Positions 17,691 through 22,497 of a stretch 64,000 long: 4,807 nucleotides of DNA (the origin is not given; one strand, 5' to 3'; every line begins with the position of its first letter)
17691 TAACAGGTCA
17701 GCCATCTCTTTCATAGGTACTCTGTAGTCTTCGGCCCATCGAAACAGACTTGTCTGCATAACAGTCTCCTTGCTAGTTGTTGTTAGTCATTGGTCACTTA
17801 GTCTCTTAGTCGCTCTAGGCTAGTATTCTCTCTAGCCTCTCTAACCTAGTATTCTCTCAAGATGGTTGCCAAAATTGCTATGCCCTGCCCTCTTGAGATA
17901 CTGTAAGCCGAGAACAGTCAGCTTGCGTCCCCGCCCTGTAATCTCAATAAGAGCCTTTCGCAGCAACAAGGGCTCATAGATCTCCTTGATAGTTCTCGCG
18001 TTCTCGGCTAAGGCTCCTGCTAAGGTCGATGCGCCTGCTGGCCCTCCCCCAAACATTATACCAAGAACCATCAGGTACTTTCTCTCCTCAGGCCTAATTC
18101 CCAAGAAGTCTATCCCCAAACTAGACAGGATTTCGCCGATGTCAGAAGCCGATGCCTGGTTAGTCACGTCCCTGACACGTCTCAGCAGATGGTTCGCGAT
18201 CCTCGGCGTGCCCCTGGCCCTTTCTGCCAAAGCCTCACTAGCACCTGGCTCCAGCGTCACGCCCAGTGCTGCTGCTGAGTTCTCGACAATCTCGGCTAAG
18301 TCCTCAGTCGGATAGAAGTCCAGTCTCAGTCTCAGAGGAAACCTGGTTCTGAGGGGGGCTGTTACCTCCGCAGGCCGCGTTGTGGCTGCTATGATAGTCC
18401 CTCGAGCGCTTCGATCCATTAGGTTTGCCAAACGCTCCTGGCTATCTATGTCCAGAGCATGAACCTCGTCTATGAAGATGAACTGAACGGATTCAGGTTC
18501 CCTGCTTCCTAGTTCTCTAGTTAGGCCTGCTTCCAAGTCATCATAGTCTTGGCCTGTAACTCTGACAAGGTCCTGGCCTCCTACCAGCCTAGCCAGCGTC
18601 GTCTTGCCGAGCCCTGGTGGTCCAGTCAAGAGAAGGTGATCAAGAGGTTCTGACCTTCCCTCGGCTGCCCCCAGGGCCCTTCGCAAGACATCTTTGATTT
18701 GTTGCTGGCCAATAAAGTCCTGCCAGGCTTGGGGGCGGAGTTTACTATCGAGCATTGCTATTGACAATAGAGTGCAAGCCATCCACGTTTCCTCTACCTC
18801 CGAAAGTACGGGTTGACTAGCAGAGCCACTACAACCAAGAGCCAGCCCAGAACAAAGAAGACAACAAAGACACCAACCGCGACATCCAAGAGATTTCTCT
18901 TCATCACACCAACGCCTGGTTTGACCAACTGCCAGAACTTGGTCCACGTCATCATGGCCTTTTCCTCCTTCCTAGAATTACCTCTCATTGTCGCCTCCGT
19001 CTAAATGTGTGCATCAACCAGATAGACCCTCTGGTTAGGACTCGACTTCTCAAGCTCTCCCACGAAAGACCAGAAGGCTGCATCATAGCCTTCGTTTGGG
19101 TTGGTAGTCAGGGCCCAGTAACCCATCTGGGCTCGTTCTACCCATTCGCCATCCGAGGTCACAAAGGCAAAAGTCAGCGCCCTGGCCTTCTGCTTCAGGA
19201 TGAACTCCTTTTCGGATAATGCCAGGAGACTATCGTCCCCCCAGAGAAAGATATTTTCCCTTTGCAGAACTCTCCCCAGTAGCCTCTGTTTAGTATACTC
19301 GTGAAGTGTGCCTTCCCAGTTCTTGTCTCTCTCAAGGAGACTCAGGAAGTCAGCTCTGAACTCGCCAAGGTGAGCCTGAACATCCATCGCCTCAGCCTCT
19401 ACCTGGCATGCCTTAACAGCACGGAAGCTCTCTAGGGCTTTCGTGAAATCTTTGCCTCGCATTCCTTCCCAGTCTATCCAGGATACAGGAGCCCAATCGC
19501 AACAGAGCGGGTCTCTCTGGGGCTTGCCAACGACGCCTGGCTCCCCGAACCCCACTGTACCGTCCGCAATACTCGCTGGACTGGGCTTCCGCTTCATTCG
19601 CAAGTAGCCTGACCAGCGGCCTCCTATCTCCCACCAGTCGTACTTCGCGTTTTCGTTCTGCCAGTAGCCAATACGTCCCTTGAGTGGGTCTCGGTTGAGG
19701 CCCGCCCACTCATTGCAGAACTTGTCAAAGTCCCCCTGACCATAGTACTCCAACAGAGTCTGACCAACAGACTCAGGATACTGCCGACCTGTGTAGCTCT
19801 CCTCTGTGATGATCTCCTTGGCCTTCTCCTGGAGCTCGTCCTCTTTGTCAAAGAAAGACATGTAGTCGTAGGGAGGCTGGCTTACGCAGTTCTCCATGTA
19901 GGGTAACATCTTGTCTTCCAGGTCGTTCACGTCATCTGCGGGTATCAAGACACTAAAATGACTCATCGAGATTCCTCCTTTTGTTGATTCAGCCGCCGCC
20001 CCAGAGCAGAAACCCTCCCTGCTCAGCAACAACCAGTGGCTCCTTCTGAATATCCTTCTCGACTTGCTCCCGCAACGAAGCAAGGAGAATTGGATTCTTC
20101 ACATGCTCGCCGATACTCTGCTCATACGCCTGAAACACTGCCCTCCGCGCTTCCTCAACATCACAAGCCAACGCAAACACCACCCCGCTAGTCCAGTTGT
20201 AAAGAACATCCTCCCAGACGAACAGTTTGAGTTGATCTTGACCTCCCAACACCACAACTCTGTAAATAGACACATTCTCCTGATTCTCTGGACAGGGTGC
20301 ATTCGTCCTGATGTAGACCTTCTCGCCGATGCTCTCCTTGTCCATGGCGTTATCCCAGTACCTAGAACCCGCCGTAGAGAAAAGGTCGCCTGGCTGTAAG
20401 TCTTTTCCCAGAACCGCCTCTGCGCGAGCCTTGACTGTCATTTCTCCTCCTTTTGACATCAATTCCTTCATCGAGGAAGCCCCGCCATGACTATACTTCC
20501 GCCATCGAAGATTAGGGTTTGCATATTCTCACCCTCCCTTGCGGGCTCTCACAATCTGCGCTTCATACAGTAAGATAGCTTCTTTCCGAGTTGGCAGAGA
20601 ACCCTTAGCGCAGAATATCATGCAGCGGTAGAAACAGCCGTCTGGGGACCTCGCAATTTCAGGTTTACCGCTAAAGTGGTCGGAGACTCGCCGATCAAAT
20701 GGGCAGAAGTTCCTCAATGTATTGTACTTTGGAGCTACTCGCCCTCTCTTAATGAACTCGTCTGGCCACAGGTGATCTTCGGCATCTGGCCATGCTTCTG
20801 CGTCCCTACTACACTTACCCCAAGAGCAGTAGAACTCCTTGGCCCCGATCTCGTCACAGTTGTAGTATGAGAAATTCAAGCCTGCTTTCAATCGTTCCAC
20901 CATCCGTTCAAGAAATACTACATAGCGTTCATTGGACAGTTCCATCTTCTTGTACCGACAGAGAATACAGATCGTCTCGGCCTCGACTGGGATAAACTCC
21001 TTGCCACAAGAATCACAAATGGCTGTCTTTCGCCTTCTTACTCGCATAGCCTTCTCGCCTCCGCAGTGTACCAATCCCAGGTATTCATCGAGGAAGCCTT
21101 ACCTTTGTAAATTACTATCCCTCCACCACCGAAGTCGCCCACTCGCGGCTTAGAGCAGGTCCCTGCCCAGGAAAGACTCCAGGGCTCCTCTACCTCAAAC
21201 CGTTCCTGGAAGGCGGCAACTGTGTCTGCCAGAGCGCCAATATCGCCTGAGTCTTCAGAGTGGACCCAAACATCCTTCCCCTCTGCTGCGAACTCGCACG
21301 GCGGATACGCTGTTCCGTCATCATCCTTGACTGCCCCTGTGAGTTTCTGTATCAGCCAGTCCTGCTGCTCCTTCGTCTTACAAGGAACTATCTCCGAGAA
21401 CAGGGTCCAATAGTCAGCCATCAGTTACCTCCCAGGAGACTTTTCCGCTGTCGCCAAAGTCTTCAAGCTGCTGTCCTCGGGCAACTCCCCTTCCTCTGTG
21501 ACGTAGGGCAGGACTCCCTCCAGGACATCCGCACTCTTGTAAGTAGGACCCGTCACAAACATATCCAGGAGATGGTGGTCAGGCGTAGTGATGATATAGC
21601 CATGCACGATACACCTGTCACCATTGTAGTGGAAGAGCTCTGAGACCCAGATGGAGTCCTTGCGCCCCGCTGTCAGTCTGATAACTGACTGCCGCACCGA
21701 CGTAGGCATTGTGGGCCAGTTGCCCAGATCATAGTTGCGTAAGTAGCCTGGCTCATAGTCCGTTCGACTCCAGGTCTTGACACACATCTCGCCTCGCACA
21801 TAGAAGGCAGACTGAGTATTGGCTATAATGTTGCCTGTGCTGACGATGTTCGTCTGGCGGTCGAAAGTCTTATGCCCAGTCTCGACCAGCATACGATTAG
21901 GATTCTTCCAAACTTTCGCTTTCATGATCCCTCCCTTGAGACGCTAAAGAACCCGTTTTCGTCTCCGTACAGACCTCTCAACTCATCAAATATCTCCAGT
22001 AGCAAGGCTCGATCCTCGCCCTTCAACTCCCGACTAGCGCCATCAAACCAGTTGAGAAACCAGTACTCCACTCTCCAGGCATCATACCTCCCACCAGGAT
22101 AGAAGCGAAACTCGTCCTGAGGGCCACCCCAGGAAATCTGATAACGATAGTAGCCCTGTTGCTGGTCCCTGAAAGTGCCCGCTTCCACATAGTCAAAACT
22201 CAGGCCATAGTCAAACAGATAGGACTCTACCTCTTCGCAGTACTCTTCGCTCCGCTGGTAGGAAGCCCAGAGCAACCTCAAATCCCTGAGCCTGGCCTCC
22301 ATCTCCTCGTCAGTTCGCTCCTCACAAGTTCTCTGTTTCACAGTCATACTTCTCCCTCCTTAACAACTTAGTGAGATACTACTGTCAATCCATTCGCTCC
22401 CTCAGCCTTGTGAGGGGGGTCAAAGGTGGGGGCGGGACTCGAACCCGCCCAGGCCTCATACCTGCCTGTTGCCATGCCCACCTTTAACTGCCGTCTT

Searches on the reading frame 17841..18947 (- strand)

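Call 22: search_protein_families(library=pfam, proteins=[window:17841-18947:-], max_evalue=0.01)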
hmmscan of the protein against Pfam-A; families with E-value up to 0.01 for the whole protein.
window:17841-18947:- (368 aa): 12 families
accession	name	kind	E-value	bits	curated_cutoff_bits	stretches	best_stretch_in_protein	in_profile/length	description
PF05496.18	RuvB_N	-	1.5e-24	87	27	1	70-177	1-108/159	Holliday junction DNA helicase RuvB P-loop domain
PF17864.7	AAA_lid_4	-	1.5e-18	66.8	27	1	212-274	1-63/74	RuvB AAA lid domain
PF05491.19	RuvB_C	-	2.4e-17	63.1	24.7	1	282-352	2-72/72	RuvB C-terminal winged helix domain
PF00004.35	AAA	-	8.5e-14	52.6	21.2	1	105-209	1-129/131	ATPase family associated with various cellular activities (AAA)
PF13191.12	AAA_16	-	1.2e-06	29.6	32.6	1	81-121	5-43/167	AAA ATPase domain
PF13401.12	AAA_22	-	8e-06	26.6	27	0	104-125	7-28/130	AAA domain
PF13173.12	AAA_14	-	6.7e-05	23.3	27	1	105-193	5-101/129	AAA domain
PF13238.12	AAA_18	-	0.00026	21.9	29.4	1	106-185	2-74/128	AAA domain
PF14532.12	Sigma54_activ_2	-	0.00035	21.2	25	1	86-187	8-105/138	Sigma-54 interaction domain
PF07728.20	AAA_5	-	0.0011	19.4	22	0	104-121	1-18/139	AAA domain (dynein-related subfamily)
PF13245.12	AAA_19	-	0.0039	17.8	25.1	0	104-120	13-29/134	AAA domain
PF20720.3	nSTAND3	-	0.0045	17.1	27.2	0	103-121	18-36/155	Novel STAND NTPase 3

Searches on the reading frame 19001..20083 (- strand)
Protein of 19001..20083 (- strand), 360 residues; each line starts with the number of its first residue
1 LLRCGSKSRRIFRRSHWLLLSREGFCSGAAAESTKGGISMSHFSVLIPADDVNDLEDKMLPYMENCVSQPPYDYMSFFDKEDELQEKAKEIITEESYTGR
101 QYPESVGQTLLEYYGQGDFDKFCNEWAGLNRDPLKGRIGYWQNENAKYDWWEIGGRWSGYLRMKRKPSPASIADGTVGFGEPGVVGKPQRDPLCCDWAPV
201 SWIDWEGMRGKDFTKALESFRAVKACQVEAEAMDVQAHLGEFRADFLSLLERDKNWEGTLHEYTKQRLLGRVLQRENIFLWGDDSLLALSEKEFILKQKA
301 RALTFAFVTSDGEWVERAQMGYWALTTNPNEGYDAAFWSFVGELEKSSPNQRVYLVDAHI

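Call 22: search_protein_families(library=pfam, proteins=[window:19001-20083:-], max_evalue=0.01)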
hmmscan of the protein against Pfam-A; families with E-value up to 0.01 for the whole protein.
window:19001-20083:- (360 aa): 0 families

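Call 83: search_protein_families(library=phrogs, proteins=[window:19001-20083:-], max_evalue=0.01)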
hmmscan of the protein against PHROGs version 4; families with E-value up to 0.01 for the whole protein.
window:19001-20083:- (360 aa): 1 family
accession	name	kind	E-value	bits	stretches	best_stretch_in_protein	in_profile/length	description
phrog_10079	-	unknown function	1.5e-26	94.6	1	93-360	106-344/344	-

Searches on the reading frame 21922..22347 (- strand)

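Call 22: search_protein_families(library=pfam, proteins=[window:21922-22347:-], max_evalue=0.01)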
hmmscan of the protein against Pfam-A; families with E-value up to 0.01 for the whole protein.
window:21922-22347:- (141 aa): 0 families

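Call 83: search_protein_families(library=phrogs, proteins=[window:21922-22347:-], max_evalue=0.01)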
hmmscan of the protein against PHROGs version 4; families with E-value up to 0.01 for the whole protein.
window:21922-22347:- (141 aa): 1 family
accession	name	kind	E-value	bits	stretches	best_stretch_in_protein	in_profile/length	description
phrog_36747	-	unknown function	6.5e-12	46.6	1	38-127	84-165/189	-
